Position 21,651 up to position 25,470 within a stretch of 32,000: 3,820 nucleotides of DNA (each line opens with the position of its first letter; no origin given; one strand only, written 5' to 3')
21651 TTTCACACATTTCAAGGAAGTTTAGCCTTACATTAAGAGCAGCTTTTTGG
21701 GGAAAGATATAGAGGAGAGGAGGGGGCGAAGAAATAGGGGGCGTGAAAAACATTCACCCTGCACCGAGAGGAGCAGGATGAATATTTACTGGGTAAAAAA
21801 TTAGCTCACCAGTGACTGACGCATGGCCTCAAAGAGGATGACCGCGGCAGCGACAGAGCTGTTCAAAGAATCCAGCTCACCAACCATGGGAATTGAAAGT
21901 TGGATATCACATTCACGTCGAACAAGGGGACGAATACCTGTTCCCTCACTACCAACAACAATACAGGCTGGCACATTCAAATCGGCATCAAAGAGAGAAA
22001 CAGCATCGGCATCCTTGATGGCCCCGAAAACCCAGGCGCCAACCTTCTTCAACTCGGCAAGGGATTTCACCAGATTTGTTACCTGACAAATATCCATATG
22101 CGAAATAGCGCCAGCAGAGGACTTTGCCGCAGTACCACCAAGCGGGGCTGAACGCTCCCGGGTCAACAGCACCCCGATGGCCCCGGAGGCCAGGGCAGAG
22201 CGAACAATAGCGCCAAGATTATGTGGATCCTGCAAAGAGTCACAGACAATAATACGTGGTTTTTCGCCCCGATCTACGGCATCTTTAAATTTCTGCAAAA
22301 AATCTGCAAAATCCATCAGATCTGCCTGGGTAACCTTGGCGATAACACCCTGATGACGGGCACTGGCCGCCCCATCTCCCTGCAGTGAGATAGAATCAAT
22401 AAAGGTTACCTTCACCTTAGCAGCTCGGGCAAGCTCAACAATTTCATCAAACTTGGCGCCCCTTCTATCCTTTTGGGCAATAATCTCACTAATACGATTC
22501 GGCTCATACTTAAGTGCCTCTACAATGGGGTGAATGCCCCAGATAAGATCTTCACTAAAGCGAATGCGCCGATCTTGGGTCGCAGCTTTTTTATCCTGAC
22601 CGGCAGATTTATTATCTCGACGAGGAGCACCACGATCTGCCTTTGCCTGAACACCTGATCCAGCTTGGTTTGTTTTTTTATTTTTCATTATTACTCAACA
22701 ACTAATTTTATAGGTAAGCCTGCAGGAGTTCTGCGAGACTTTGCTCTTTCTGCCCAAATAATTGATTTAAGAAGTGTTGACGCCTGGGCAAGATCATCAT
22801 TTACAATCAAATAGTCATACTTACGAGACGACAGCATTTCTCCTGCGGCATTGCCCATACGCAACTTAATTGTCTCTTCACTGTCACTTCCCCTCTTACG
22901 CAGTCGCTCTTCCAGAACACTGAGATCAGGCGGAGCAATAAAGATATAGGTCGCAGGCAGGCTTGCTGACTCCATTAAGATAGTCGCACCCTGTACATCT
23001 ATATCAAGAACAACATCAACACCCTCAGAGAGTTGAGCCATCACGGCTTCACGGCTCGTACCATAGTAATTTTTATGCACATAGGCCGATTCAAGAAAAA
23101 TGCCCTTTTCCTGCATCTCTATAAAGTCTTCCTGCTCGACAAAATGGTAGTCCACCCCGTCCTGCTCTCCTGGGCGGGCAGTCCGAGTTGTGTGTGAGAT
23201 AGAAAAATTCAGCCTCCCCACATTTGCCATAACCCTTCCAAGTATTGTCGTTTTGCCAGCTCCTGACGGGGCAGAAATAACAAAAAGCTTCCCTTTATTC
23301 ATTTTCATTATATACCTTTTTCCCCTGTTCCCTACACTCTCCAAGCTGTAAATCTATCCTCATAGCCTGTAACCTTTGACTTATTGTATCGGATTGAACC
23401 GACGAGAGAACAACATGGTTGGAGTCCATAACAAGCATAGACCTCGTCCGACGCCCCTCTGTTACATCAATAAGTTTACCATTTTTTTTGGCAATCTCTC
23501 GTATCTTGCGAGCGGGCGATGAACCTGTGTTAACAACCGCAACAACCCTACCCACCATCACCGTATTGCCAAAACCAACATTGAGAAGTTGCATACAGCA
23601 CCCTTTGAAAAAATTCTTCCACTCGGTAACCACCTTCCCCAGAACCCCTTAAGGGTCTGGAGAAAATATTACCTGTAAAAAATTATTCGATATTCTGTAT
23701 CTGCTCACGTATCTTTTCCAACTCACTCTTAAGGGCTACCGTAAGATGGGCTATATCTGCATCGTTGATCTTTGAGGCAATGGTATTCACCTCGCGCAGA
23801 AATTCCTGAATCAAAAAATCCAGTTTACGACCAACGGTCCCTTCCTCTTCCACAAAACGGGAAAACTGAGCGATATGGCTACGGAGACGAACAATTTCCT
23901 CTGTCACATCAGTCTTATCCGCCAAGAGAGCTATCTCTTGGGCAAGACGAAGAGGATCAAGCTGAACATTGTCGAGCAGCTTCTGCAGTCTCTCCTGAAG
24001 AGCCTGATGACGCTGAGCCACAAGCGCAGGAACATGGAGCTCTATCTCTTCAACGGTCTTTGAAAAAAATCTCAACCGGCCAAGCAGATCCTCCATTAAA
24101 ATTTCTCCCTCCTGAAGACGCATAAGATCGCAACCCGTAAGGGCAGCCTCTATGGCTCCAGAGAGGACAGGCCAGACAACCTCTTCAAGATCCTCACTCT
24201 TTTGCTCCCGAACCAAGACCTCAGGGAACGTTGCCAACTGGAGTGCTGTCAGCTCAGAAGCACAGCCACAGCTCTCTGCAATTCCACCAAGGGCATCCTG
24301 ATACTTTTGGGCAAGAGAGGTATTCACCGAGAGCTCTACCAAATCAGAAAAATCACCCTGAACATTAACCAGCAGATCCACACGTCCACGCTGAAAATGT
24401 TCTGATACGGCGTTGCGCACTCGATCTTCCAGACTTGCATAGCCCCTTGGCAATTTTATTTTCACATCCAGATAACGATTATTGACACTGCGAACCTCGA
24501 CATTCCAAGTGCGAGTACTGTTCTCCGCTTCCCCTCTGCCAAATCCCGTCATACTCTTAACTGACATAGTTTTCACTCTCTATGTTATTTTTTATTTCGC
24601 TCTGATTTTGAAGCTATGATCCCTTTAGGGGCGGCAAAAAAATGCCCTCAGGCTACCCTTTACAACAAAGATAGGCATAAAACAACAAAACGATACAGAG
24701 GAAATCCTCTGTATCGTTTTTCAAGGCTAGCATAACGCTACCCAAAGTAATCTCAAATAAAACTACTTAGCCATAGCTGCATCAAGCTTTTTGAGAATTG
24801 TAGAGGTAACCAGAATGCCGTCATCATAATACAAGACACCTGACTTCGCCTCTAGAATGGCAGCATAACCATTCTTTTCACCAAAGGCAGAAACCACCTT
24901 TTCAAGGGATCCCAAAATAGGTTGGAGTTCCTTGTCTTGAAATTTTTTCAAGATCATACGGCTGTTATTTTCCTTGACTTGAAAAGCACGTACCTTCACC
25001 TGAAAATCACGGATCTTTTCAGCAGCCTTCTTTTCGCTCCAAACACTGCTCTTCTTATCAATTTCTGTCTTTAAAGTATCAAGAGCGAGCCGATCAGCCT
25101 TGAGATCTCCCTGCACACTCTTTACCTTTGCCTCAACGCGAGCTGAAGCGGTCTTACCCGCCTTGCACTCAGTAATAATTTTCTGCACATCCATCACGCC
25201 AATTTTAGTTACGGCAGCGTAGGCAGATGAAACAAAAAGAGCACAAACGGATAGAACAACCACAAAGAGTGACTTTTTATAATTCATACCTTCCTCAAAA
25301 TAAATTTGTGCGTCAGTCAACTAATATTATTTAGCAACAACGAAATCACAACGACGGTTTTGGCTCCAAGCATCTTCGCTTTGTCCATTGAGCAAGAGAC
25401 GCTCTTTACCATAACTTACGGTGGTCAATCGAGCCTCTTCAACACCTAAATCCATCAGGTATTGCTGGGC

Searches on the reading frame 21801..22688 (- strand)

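Call 25: search_protein_families(library=pfam, proteins=[window:21801-22688:-], max_evalue=0.001)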
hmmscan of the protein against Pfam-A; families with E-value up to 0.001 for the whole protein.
window:21801-22688:- (295 aa): 2 families
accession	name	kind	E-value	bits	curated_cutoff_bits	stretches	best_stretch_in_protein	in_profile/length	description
PF00588.24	SpoU_methylase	-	1.6e-37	129.2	29.7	1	146-286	3-142/142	SpoU rRNA Methylase family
PF08032.17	SpoU_sub_bind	-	1.1e-15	58.1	22.8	1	48-122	1-73/76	RNA 2'-O ribose methyltransferase substrate binding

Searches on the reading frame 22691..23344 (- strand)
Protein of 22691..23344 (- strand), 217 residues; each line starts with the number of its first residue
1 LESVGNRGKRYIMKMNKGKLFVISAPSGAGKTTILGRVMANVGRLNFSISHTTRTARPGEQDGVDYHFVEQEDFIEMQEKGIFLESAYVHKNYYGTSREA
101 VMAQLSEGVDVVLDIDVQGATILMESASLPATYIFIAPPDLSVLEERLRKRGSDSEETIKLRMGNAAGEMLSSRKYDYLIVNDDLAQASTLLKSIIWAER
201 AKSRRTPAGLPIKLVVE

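Call 25: search_protein_families(library=pfam, proteins=[window:22691-23344:-], max_evalue=0.001)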
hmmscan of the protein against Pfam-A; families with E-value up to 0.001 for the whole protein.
window:22691-23344:- (217 aa): 1 family
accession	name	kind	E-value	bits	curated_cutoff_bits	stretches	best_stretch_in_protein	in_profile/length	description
PF00625.27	Guanylate_kin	-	1.3e-45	155.8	25.2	1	18-199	2-182/182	Guanylate kinase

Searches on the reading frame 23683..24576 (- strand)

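Call 25: search_protein_families(library=pfam, proteins=[window:23683-24576:-], max_evalue=0.001)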
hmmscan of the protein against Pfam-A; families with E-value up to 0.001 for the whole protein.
window:23683-24576:- (297 aa): 2 families
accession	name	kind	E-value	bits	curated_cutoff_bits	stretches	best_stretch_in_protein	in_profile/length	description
PF08340.16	YicC-like_C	-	1.6e-44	151.3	27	1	179-297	2-120/120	Endoribonuclease YicC-like, C-terminal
PF03755.18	YicC-like_N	-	2.7e-44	151.7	25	1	6-160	1-154/156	Endoribonuclease YicC-like, N-terminal region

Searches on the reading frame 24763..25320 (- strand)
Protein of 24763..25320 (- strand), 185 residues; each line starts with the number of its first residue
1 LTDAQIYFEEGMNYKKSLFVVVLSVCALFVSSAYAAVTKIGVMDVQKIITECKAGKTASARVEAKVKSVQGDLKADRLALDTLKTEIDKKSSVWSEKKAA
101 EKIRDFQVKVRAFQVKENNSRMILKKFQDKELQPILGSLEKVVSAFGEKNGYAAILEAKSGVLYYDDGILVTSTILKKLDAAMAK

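Call 25: search_protein_families(library=pfam, proteins=[window:24763-25320:-], max_evalue=0.001)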
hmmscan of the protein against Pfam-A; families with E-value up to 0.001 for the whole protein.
window:24763-25320:- (185 aa): 1 family
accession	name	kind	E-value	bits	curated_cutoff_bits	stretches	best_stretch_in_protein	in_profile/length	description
PF03938.19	OmpH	-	3.7e-26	92.4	32.4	1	39-179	1-141/141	Outer membrane protein (OmpH-like)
